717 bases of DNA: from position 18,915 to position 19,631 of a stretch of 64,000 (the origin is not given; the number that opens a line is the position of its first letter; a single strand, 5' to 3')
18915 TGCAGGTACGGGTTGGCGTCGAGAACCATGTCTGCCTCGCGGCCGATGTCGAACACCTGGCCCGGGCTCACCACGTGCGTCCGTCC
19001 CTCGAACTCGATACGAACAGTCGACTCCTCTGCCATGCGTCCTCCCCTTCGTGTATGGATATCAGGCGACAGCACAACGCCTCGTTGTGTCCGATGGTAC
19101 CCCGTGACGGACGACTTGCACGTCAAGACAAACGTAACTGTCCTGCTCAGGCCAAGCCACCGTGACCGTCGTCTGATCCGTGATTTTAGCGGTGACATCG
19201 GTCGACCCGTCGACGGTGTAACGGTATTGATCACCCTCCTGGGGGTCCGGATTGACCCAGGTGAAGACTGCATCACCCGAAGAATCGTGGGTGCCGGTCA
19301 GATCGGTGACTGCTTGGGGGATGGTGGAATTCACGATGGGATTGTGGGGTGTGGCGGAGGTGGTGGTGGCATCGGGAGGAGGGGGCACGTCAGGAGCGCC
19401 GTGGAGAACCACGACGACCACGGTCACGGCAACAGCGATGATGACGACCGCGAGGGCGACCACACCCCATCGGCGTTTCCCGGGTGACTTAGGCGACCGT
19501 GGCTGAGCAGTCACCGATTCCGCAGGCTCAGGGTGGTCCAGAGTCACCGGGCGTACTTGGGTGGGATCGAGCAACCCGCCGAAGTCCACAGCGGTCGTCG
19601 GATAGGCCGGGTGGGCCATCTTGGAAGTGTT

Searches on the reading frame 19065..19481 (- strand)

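Call 37: search_protein_families(library=pfam, proteins=[window:19065-19481:-], max_evalue=1)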
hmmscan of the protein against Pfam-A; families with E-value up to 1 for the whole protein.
seq(139 aa): 5 families
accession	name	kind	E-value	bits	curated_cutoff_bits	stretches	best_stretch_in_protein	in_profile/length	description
PF09534.15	Trp_oprn_chp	-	0.012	15.9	29.6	1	3-97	63-159/180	Tryptophan-associated transmembrane protein (Trp_oprn_chp)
PF09757.15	Arb2-like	-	0.024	14.2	26.6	0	20-53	48-81/258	Arb2-like domain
PF20084.4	TrbK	-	0.047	14.2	23.9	1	10-49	10-50/102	Conjugative transfer region protein TrbK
PF17748.7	VID27_N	-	0.072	13.4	27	1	65-97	107-139/173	VID27 N-terminal region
PF17101.10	Stealth_CR1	-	0.21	11.8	27.2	1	70-78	4-12/29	Stealth protein CR1, conserved region 1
